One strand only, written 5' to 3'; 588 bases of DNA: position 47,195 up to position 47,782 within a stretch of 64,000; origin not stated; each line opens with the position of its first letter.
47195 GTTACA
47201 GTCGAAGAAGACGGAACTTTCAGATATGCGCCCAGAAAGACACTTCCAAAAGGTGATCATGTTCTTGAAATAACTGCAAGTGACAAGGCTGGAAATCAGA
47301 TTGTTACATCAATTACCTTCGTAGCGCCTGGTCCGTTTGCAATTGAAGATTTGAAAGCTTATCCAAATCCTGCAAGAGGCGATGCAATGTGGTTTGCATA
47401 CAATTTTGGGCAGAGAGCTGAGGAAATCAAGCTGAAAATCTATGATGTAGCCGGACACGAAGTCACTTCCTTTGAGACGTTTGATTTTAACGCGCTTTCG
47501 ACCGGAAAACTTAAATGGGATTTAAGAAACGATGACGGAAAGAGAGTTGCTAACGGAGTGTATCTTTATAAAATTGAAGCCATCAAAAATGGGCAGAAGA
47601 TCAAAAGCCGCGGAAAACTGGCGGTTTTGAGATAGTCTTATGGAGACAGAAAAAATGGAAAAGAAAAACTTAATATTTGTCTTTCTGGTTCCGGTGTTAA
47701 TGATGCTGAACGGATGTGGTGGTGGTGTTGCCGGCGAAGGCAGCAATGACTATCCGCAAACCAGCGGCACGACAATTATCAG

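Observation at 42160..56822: Segmental duplication encoding two giant T9SS-type surface proteins, each coupled to a paralogous TPR lipoprotein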

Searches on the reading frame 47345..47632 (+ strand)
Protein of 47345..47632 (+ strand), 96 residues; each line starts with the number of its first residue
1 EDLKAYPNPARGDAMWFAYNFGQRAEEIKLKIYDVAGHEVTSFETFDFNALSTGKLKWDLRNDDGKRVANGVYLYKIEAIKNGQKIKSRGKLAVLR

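Call 38: search_protein_representatives(alignment_id=A1)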
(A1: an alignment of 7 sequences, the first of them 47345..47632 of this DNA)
Query: 7 sequences, 101 profile positions. Proteins with E-value up to 0.001 (for the whole library): 46360; up to 1e-10: 993; up to 1e-30: 46. The best 150 are listed.
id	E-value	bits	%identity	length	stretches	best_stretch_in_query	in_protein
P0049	2.8e-100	345.4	-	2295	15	11-88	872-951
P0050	1.2e-91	317.7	-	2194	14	9-93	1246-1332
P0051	1.9e-70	249.7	-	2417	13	5-86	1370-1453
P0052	3.7e-68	242.3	-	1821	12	30-86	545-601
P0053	3.6e-60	216.7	-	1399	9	12-93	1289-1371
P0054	1.6e-57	208.2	-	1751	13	20-85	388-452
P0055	2.6e-54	197.9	-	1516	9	4-92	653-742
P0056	3.5e-48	178.2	-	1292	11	7-88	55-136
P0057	1.5e-44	166.5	-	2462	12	22-88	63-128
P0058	7.9e-44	164.2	-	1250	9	29-91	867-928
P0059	4.8e-41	155.3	-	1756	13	33-97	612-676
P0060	5.9e-41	155.0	-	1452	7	13-83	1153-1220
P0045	1.5e-38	147.3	-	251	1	6-101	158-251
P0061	1.9e-38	146.9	-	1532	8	28-99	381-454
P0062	1.6e-37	144.0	-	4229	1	2-101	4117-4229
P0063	1.7e-36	140.7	-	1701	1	2-101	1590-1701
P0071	2.2e-33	130.7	-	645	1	2-101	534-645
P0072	2.3e-33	130.7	-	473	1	2-101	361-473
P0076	8.9e-33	128.7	-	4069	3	2-101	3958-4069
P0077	1.0e-32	128.6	-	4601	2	2-101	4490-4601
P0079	1.2e-32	128.3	-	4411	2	2-101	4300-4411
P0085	3.3e-31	123.7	-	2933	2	2-101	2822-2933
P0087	7.4e-31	122.6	-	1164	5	5-101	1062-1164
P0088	8.0e-31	122.5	-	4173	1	2-101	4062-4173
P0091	9.0e-31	122.3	-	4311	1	2-101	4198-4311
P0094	1.2e-30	121.9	-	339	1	2-101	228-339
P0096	2.5e-30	120.9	-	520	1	3-101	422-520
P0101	3.4e-29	117.3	-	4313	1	2-101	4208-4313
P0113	1.8e-27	111.7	-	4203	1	2-101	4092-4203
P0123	1.8e-25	105.3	-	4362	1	2-101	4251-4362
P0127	1.2e-24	102.6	-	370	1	2-101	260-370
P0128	2.7e-24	101.5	-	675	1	2-101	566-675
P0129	2.8e-24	101.4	-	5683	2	2-100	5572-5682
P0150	1.0e-22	96.4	-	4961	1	2-101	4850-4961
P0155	2.4e-22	95.2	-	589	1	5-101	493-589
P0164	8.7e-22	93.5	-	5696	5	2-101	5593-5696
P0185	6.4e-20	87.5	-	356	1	2-101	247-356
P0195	2.1e-19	85.8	-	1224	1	4-101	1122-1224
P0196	2.2e-19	85.8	-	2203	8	28-87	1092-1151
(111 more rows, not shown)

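Call 39: list_cluster_members(proteins=[P0062, P0063, P0071, P0072, P0076, P0085, P0094, P0128, P0049, P0129])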
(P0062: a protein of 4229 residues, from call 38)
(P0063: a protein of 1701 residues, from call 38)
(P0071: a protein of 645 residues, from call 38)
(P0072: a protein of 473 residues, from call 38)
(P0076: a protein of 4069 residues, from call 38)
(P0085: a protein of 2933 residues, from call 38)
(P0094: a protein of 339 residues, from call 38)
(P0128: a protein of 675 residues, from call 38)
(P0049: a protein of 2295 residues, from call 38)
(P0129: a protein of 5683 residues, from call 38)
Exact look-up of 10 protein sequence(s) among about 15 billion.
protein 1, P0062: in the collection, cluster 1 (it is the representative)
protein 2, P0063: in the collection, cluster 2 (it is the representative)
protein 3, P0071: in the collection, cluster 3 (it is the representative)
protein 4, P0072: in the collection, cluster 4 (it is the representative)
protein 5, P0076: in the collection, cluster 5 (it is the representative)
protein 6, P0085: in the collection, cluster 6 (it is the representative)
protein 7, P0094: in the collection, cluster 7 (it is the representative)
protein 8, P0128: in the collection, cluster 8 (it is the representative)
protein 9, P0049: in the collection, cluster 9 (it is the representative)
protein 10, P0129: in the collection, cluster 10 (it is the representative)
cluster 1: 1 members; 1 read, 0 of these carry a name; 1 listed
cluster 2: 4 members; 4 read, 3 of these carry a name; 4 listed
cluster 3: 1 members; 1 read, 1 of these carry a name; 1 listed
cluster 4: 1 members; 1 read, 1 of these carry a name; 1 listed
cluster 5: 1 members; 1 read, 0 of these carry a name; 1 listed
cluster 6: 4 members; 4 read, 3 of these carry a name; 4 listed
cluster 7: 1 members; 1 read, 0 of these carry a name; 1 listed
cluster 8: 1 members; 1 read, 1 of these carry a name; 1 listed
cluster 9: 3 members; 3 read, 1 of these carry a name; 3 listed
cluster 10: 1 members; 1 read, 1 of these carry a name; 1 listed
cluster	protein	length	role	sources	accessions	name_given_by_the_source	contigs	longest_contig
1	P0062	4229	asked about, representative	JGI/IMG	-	-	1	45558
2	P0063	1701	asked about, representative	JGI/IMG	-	hypothetical protein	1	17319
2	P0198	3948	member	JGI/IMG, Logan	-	hypothetical protein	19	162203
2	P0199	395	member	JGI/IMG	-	hypothetical protein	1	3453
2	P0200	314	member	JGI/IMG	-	-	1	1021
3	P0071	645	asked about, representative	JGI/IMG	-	hypothetical protein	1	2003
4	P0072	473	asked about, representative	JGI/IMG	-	hypothetical protein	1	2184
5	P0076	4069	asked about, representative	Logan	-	-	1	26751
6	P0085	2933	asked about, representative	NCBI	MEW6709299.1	MAG: Ig-like domain-containing protein [Candidatus Riflebacteria bacterium]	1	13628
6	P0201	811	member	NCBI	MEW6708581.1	MAG: hypothetical protein AB1403_02070, partial [Candidatus Riflebacteria bacterium]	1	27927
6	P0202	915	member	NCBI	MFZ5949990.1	MAG: hypothetical protein ACOYXC_04765, partial [Candidatus Rifleibacteriota bacterium]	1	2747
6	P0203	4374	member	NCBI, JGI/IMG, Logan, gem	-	-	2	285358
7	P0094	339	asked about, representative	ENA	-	-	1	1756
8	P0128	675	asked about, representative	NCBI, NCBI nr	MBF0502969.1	MAG: hypothetical protein HQM09_22730 [Candidatus Riflebacteria bacterium] | hypothetical protein [Candidatus Riflebacteria bacterium]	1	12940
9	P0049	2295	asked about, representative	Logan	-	-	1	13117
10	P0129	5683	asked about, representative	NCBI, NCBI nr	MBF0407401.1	MAG: hypothetical protein HQM10_08605 [Candidatus Riflebacteria bacterium] | hypothetical protein [Candidatus Riflebacteria bacterium]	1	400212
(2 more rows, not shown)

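Call 73: search_protein_families(library=pfam, proteins=[P0195, P0087, P0128, P0071, P0072, P0155, P0094, P0127, P0185, P0096], max_evalue=0.0001)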
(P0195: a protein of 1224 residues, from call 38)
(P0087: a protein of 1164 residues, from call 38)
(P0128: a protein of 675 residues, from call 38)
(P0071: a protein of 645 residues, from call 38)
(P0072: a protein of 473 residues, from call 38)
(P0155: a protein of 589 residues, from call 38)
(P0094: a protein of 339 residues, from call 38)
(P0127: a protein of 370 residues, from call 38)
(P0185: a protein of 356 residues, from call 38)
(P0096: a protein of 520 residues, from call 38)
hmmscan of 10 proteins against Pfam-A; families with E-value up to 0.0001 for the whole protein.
P0195 (1224 aa): 4 families
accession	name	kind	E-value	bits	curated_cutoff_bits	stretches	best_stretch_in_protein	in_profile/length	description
PF19077.6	Big_13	-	3.2e-22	79.4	27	0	32-74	56-94/102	Bacterial Ig-like domain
PF13750.12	Big_3_3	-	3.4e-11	43.5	27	0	39-181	2-139/157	Bacterial Ig-like domain (group 3)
PF13860.13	FlgD_ig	-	6.1e-10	39.4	27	0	1137-1209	12-75/79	FlgD Ig-like domain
PF13205.12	Big_5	-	1.7e-05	25.9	23.6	0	664-765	1-99/105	Bacterial Ig-like domain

P0087 (1164 aa): 8 families
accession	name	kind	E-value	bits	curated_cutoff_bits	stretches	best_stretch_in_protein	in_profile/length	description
PF13860.13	FlgD_ig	-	1.1e-43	147.5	27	5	728-795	10-76/79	FlgD Ig-like domain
PF13585.12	CHU_C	-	5.9e-28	97.3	27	2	716-798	4-73/86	CHU_C Type IX secretion signal domain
PF13088.12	BNR_2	-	8.4e-23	81.5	31.4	2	56-297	19-273/277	BNR repeat-like domain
PF13205.12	Big_5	-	6.8e-13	49.7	23.6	1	816-915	6-105/105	Bacterial Ig-like domain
PF07676.18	PD40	-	5.1e-12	45.8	20.9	0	329-364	3-37/38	WD40-like Beta Propeller Repeat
PF19077.6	Big_13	-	5.9e-09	36.8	27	0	562-593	71-102/102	Bacterial Ig-like domain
PF10029.15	DUF2271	-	6e-08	32.9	27.3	0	539-583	64-111/136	Predicted periplasmic protein (DUF2271)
PF12245.14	Big_3_2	-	9.8e-06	26.2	23.3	0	515-593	42-122/122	Bacterial Ig-like domain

P0128 (675 aa): 2 families
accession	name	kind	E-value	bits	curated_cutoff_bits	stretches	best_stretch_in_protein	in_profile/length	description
PF13205.12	Big_5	-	1.8e-08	35.4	23.6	0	13-82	16-87/105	Bacterial Ig-like domain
PF19077.6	Big_13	-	2.5e-06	28.3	27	0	505-561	41-98/102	Bacterial Ig-like domain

P0071 (645 aa): 2 families
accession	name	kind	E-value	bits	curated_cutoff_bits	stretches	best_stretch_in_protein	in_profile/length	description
PF19077.6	Big_13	-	3.5e-07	31.1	27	0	468-531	34-100/102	Bacterial Ig-like domain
PF18962.6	Por_Secre_tail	-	8.9e-07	29.5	27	1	543-583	2-38/75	Secretion system C-terminal sorting domain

P0072 (473 aa): 1 family
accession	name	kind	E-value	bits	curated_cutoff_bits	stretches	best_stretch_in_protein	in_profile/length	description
PF19077.6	Big_13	-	1.1e-10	42.3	27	1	281-358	26-100/102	Bacterial Ig-like domain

P0155 (589 aa): 3 families
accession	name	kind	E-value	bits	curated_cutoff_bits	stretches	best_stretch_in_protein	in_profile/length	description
PF19077.6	Big_13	-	1.1e-07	32.8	27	1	436-484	46-95/102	Bacterial Ig-like domain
PF13860.13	FlgD_ig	-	4.8e-06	26.9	27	0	518-575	23-78/79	FlgD Ig-like domain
PF18962.6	Por_Secre_tail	-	1.5e-05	25.6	27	0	499-581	2-72/75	Secretion system C-terminal sorting domain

P0094 (339 aa): 1 family
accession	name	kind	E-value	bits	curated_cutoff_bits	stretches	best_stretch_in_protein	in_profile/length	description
PF19077.6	Big_13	-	5.1e-05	24.1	27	0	179-225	54-100/102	Bacterial Ig-like domain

P0127 (370 aa): 1 family
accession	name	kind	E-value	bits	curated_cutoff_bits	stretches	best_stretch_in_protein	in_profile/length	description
PF18962.6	Por_Secre_tail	-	4.2e-05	24.2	27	0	269-349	2-63/75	Secretion system C-terminal sorting domain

P0185 (356 aa): 2 families
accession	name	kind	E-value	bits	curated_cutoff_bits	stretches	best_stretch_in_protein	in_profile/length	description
PF19077.6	Big_13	-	1.1e-07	32.7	27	1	179-243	33-99/102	Bacterial Ig-like domain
PF18962.6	Por_Secre_tail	-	5.7e-05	23.8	27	0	256-335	2-63/75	Secretion system C-terminal sorting domain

P0096 (520 aa): 3 families
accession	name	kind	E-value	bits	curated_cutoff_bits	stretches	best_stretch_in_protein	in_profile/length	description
PF19077.6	Big_13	-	6.5e-09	36.7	27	1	340-416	25-98/102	Bacterial Ig-like domain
PF13860.13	FlgD_ig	-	7.6e-08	32.7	27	1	439-506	12-78/79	FlgD Ig-like domain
PF18962.6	Por_Secre_tail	-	5.4e-05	23.8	27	0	430-506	2-67/75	Secretion system C-terminal sorting domain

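Call 74: list_cluster_members(proteins=[P0077, P0079, P0088, P0091, P0101, P0113, P0123, P0150, P0164, P0195])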
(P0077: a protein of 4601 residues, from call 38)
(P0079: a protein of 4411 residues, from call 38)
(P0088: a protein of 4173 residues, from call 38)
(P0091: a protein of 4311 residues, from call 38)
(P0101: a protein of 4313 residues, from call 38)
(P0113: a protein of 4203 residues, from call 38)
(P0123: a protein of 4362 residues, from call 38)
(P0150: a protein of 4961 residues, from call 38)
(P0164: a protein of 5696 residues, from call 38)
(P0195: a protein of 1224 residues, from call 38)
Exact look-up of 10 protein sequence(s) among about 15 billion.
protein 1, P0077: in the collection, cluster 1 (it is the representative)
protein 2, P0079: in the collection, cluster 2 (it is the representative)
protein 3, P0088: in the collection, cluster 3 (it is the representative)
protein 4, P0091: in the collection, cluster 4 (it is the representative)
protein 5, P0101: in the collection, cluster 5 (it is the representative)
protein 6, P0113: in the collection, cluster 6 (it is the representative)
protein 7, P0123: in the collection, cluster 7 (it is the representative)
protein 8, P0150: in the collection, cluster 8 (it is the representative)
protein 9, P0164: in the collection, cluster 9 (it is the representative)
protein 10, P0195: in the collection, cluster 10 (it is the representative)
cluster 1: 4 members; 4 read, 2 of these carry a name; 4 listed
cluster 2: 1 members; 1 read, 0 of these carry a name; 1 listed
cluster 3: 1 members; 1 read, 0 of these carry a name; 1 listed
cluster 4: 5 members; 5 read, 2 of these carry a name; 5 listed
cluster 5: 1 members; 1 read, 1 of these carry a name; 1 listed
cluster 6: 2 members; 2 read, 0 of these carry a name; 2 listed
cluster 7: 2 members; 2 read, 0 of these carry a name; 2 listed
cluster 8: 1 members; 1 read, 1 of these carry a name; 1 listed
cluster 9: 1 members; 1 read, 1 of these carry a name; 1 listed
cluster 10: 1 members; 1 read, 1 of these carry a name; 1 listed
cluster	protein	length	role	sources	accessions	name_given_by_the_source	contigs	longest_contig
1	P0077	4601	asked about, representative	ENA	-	-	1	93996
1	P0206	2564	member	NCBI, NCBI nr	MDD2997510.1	MAG: hypothetical protein PHV05_00535, partial [Candidatus Riflebacteria bacterium] | hypothetical protein [Candidatus Riflebacteria bacterium]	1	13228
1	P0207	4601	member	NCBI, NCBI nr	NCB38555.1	MAG: hypothetical protein EOM80_07285 [Erysipelotrichia bacterium] | hypothetical protein [Erysipelotrichia bacterium]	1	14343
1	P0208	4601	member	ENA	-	-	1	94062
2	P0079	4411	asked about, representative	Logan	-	-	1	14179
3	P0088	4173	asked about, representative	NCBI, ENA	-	-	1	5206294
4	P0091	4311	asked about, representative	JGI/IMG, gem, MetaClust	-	\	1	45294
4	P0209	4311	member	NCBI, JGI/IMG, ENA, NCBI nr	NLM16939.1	MAG: hypothetical protein GX221_04410 [Candidatus Riflebacteria bacterium] | hypothetical protein [Candidatus Riflebacteria bacterium]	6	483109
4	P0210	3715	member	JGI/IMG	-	-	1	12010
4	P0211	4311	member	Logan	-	-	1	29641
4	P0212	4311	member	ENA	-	-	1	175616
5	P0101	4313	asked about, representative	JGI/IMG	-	flagellar hook assembly protein FlgD/methionine-rich copper-binding protein CopC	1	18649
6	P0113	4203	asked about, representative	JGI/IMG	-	-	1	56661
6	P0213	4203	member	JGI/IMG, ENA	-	-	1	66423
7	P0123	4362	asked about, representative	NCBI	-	-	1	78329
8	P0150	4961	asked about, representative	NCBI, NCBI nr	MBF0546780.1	MAG: hypothetical protein HQM08_20235 [Candidatus Riflebacteria bacterium] | hypothetical protein [Candidatus Riflebacteria bacterium]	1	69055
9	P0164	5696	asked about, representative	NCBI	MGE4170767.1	MAG: Ig-like domain-containing protein [Candidatus Margulisiibacteriota bacterium]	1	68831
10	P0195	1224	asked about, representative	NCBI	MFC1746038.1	Ig-like domain-containing protein, partial [Candidatus Riflebacteria bacterium]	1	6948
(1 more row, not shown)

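Call 75: find_encoding_contigs(protein=P0088, flank=10000, max_places=2)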
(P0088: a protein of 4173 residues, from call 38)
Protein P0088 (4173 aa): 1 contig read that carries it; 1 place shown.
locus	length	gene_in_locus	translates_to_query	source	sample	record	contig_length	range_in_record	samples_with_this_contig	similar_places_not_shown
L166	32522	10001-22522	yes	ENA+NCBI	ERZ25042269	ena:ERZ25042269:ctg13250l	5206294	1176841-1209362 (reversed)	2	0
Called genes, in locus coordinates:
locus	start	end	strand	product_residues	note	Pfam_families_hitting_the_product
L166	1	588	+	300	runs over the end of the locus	PF08902:DUF1848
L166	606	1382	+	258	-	PF12690:BsuPI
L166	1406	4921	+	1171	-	PF05157:MshEN, PF00437:T2SSE, PF13255:DUF4046 (faint)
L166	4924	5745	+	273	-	-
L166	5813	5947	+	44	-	-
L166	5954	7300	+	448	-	PF00152:tRNA-synt_2 (faint), PF13393:tRNA-synt_His, PF03129:HGTP_anticodon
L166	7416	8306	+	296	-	PF00072:Response_reg, PF13581:HATPase_c_2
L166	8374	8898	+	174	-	-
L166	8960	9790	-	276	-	PF11392:AllH (weak)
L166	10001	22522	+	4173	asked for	PF13205:Big_5 (faint), PF19077:Big_13 (weak)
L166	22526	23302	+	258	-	-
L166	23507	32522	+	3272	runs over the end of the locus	PF13205:Big_5 (weak), PF19077:Big_13 (weak)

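Call 77: find_encoding_contigs(protein=P0209, flank=6000, max_places=1)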
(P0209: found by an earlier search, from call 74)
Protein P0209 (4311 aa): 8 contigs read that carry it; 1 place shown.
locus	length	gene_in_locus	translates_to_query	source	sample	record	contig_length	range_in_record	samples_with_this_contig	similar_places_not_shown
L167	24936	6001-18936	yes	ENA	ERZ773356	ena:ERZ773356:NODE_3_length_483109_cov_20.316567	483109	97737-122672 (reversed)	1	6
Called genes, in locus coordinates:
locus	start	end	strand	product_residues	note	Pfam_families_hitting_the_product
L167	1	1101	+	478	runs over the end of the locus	PF01554:MatE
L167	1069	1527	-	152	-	PF03266:NTPase_1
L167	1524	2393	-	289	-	PF05116:S6PP (faint), PF08282:Hydrolase_3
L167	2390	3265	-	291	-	PF08543:Phos_pyr_kin, PF00294:PfkB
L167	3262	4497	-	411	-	PF06245:DUF1015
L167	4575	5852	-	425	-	-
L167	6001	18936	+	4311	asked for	PF13205:Big_5 (faint), PF12245:Big_3_2 (faint), PF18962:Por_Secre_tail (faint), PF13860:FlgD_ig, PF19077:Big_13 (weak)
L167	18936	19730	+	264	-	PF07719:TPR_2 (faint)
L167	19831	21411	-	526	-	PF02985:HEAT (faint), PF12717:Cnd1 (faint), PF13646:HEAT_2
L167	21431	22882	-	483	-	PF00587:tRNA-synt_2b, PF03129:HGTP_anticodon, PF09180:ProRS-C_1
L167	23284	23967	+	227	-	PF02463:SMC_N (faint), PF00005:ABC_tran, PF13304:AAA_21 (weak)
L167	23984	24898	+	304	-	PF18075:FtsX_ECD, PF02687:FtsX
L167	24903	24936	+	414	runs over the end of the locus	PF24568:CC_PcsB (weak), PF01551:Peptidase_M23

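Call 78: find_encoding_contigs(protein=P0129, flank=6000, max_places=1)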
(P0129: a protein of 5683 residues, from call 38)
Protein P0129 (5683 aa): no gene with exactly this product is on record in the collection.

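Call 79: find_encoding_contigs(protein=P0164, flank=6000, max_places=1)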
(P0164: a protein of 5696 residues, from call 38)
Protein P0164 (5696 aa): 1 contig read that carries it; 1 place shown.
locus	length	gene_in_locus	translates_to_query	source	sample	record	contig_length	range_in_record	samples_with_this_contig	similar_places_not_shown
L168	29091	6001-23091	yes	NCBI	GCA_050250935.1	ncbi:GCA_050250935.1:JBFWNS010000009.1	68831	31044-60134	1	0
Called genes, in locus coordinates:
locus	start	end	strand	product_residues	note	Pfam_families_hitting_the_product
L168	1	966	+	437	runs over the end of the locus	-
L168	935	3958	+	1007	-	-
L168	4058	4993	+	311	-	-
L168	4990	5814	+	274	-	-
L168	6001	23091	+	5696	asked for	PF13585:CHU_C (faint), PF24893:DUF7743 (faint), PF09136:Glucodextran_B (faint), PF12245:Big_3_2 (faint), PF13750:Big_3_3 (faint), PF13860:FlgD_ig (weak), PF19077:Big_13, PF13860:FlgD_ig (weak), +5 more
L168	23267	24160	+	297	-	PF01436:NHL (faint), PF08450:SGL (faint)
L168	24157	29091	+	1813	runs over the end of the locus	PF20148:DUF6531 (faint), PF25023:TEN_YD-shell (weak), PF05593:RHS_repeat (weak), PF25023:TEN_YD-shell, PF05593:RHS_repeat, PF25023:TEN_YD-shell (weak), PF05257:CHAP (faint)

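Call 82: find_homologous_proteins(query=A5, max_evalue=0.001)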
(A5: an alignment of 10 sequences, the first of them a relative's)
Query A5 (10 sequences) (258 aa, profile of the alignment): 112 proteins with E <= 0.001 among 8000 candidates.
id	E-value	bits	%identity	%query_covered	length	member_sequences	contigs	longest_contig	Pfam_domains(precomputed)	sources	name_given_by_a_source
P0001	1.5e-106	373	30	61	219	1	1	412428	PF14559.13,PF13432.13,PF07719.24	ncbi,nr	ncbi:MAG: tetratricopeptide repeat protein [Candidatus Riflebacteria bacterium]|nr:tetratricopeptide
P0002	3.6e-104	365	28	62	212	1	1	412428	PF07719.24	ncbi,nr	ncbi:MAG: tetratricopeptide repeat protein [Candidatus Riflebacteria bacterium]|nr:tetratricopeptide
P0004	1.3e-101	357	28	71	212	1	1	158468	PF13432.13,PF07719.24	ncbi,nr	ncbi:MAG: tetratricopeptide repeat protein [Candidatus Riflebacteria bacterium]|nr:tetratricopeptide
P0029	6.5e-101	354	27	59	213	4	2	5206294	PF00515.35,PF13432.13,PF13181.13,PF07719.24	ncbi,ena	-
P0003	1.7e-99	350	33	55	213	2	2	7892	PF13432.13,PF13181.13,PF07719.24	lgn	-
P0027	9.1e-98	344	32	69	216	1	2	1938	PF13432.13,PF13181.13,PF07719.24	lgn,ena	-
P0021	2.3e-97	343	25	78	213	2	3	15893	PF13432.13,PF13428.13,PF13181.13,PF07719.24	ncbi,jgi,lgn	ncbi:MAG TPA: tetratricopeptide repeat protein [Candidatus Ozemobacteraceae bacterium]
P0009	3.3e-97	342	32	60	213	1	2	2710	PF14559.13,PF13424.13,PF13432.13,PF13181.13,PF07719.24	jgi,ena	-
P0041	5.7e-97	342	28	63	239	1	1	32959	PF14559.13,PF13431.13,PF13414.13,PF00515.35,PF13424.13,PF13432.13,PF13181.13,PF07719.24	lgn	-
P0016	1.2e-96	340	29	69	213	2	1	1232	PF14559.13,PF13181.13,PF07719.24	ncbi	-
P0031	3.4e-96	339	31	69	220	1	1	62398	PF13432.13,PF13181.13,PF07719.24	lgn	-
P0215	3.6e-96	339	30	69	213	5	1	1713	PF13432.13,PF13181.13,PF07719.24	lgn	-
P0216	4.4e-96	339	26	90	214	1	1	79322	PF14559.13,PF00515.35,PF13424.13,PF13432.13,PF13181.13,PF07719.24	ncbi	-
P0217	5.2e-96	338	30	69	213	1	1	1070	PF00515.35,PF13432.13,PF13181.13,PF07719.24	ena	-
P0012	1.3e-95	337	27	55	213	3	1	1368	PF13432.13,PF07719.24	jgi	jgi:tetratricopeptide (TPR) repeat protein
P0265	5.7e-47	178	57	99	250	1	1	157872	-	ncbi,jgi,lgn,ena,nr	ncbi:MAG: hypothetical protein CVV42_06565 [Candidatus Riflebacteria bacterium HGW-Riflebacteria-2]|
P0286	2.8e-41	159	36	66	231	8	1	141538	PF07719.24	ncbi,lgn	-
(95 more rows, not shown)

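Call 83: find_encoding_contigs(protein=P0265, flank=10000, max_places=1)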
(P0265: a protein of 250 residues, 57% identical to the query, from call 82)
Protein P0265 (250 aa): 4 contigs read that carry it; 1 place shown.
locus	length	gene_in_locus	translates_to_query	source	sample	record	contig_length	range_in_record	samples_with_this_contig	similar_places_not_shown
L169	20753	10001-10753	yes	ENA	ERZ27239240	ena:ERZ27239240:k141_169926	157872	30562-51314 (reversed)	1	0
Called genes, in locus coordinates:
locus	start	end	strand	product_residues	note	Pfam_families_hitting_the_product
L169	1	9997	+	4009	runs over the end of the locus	PF19077:Big_13 (faint), PF13860:FlgD_ig (weak)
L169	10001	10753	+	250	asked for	-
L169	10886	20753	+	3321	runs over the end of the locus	PF12245:Big_3_2 (faint), PF19077:Big_13 (faint), PF13205:Big_5 (faint)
